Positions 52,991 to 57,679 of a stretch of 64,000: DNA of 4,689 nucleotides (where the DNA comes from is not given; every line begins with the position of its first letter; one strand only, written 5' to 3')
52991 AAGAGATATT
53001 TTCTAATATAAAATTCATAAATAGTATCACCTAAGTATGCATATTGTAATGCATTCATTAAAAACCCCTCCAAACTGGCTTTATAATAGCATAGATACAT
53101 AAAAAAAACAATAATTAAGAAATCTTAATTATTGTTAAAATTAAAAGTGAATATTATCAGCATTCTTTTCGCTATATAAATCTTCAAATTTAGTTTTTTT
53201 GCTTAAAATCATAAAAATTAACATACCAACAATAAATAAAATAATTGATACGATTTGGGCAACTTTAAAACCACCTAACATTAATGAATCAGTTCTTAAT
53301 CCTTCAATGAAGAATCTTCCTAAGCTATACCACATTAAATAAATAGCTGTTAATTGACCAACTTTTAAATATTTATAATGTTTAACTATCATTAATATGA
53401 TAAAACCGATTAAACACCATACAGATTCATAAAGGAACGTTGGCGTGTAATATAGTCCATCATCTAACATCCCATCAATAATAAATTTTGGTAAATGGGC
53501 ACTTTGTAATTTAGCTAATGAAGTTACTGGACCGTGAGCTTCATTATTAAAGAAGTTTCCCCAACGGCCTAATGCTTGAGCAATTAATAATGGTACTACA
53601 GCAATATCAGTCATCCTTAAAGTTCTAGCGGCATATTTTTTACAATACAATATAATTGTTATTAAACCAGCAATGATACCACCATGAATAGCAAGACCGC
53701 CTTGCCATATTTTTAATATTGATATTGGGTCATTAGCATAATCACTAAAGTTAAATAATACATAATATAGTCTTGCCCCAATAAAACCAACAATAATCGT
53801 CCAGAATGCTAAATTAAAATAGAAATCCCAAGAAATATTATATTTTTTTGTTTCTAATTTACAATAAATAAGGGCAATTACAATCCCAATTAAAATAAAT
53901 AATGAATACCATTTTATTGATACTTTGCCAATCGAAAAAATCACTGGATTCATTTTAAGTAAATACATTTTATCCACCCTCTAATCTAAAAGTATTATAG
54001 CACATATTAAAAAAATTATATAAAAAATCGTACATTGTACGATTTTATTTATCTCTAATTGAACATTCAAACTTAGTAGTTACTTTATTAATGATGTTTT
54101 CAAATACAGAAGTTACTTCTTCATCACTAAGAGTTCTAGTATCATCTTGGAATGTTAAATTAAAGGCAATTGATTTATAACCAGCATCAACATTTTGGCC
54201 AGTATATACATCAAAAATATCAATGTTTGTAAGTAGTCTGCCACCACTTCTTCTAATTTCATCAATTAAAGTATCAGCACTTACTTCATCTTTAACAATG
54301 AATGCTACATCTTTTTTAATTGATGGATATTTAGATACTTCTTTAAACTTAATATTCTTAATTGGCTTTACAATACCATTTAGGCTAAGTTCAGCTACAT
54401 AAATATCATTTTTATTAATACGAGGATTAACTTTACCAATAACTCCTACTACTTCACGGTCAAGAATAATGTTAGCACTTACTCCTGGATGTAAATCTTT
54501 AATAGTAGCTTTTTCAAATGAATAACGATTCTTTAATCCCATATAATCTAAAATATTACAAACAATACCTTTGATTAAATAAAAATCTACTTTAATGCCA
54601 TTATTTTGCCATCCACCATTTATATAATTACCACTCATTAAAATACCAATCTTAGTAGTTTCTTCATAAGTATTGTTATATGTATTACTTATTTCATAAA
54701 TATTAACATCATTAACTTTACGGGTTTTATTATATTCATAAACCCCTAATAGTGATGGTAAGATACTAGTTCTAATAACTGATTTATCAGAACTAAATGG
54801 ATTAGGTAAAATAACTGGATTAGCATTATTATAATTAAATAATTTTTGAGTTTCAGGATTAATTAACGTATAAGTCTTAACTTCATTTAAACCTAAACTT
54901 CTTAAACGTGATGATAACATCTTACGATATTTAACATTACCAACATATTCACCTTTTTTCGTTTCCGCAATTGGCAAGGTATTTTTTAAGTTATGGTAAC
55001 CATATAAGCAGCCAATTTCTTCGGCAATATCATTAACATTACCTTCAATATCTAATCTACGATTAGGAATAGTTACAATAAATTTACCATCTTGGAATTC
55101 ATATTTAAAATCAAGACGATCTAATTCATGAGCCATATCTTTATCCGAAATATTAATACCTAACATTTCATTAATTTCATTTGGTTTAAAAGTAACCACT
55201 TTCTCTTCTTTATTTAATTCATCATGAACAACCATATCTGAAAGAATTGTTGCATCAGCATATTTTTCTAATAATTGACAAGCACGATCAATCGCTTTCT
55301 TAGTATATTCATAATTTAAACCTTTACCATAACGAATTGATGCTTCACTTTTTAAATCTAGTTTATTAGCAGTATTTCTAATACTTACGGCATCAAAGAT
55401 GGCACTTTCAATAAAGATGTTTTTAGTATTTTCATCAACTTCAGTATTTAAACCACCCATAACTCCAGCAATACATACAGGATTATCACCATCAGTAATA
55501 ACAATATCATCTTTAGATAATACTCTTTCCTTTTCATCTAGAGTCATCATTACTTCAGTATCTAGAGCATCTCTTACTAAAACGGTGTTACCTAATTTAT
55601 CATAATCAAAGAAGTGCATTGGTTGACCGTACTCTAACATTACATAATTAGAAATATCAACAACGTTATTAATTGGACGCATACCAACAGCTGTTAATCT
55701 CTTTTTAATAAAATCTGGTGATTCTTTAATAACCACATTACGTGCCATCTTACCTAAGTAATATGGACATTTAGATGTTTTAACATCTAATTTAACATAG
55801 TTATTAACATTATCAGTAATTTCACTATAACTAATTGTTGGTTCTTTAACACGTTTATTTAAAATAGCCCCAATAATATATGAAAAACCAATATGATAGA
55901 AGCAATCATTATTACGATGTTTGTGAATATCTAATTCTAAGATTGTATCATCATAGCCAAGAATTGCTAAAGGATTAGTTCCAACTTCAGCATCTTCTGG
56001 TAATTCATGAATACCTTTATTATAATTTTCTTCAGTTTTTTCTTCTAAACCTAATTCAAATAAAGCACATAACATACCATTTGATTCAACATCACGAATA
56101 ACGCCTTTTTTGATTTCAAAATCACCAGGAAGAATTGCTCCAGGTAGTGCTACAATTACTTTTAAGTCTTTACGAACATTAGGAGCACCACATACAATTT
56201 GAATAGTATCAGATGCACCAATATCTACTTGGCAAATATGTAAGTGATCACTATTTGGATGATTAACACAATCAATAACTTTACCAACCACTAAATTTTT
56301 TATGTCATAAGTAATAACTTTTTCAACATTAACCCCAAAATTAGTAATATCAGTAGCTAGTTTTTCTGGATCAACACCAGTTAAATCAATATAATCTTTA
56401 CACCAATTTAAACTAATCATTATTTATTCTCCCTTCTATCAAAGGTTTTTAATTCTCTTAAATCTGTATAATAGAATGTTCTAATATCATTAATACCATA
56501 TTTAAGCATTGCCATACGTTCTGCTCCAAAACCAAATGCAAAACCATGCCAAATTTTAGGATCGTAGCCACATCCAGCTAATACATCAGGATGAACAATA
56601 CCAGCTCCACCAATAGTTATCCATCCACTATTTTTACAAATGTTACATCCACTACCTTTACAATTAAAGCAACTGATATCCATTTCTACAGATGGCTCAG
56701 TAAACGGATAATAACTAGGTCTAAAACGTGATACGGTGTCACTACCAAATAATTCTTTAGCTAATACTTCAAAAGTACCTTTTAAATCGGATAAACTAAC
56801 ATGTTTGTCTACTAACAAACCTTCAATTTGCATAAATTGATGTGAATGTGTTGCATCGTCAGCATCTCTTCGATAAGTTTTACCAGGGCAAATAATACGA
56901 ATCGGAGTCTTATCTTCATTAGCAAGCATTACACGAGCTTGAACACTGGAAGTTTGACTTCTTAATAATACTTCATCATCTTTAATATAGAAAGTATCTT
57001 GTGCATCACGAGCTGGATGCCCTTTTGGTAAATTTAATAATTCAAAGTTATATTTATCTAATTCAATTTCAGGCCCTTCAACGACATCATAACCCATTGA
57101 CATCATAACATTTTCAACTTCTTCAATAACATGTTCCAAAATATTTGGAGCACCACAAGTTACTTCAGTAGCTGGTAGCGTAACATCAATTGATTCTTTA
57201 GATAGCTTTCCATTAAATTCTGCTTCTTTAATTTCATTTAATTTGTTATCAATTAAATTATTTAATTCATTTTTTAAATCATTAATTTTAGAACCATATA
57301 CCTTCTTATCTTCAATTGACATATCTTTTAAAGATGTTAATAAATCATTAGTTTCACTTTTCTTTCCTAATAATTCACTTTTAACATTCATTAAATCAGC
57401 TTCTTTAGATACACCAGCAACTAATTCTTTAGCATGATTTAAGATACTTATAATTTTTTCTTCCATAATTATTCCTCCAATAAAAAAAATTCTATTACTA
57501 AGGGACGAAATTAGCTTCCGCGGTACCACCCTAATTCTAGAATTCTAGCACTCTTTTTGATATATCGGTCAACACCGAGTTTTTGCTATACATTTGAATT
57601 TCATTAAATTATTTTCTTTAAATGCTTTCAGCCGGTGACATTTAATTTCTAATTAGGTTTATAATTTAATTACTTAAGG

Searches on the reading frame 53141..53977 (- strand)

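Call 14: search_protein_families(library=pfam, max_evalue=0.001, proteins=[window:53141-53977:-])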
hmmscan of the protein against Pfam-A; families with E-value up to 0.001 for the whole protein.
window:53141-53977:- (278 aa): 1 family
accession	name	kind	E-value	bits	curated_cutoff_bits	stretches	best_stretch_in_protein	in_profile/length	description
PF01790.23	LGT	-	6.6e-75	252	24.9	1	11-256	1-239/240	Prolipoprotein diacylglyceryl transferase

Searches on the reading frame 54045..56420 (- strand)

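Call 14: search_protein_families(library=pfam, max_evalue=0.001, proteins=[window:54045-56420:-])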
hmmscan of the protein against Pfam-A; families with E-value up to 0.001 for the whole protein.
window:54045-56420:- (791 aa): 5 families
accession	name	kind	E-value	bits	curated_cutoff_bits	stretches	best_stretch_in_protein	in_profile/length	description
PF03483.22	B3_4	-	8.1e-66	221.4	29.3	1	217-388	1-173/174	B3/4 domain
PF17759.6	tRNA_synthFbeta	-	5.4e-51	173.5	22.4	1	479-671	2-200/214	Phenylalanyl tRNA synthetase beta chain CLM domain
PF03147.19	FDX-ACB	-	6.6e-30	103.8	31.1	1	696-789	1-94/94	Ferredoxin-fold anticodon binding domain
PF01588.26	tRNA_bind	-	3.3e-20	72.4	27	1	43-148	1-95/96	Putative tRNA binding domain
PF03484.21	B5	-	1.1e-15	58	28.6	1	409-475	1-67/67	tRNA synthetase B5 domain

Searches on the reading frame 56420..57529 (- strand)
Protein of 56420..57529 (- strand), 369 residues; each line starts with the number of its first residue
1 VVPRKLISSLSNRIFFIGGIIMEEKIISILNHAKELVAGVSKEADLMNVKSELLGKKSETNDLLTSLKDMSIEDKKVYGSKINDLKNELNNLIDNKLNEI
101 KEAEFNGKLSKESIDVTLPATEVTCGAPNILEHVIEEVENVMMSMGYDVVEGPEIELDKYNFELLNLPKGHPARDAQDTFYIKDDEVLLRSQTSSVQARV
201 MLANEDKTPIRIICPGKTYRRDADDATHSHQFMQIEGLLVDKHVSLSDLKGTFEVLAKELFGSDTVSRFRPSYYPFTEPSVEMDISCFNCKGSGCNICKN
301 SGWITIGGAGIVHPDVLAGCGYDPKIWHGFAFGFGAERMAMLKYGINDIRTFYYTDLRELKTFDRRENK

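Call 14: search_protein_families(library=pfam, max_evalue=0.001, proteins=[window:56420-57529:-])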
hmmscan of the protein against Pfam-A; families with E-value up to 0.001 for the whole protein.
window:56420-57529:- (369 aa): 3 families
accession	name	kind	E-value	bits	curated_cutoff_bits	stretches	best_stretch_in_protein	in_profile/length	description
PF01409.25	tRNA-synt_2d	-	5.1e-94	314.8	19.8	1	114-363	2-246/246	tRNA synthetases class II core domain (F)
PF02912.23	Phe_tRNA-synt_N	-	5.3e-14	52.4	22.3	1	43-109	3-69/69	Aminoacyl tRNA synthetase class II, N-terminal domain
PF17759.6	tRNA_synthFbeta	-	0.0002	21.3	22.4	0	114-320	1-201/214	Phenylalanyl tRNA synthetase beta chain CLM domain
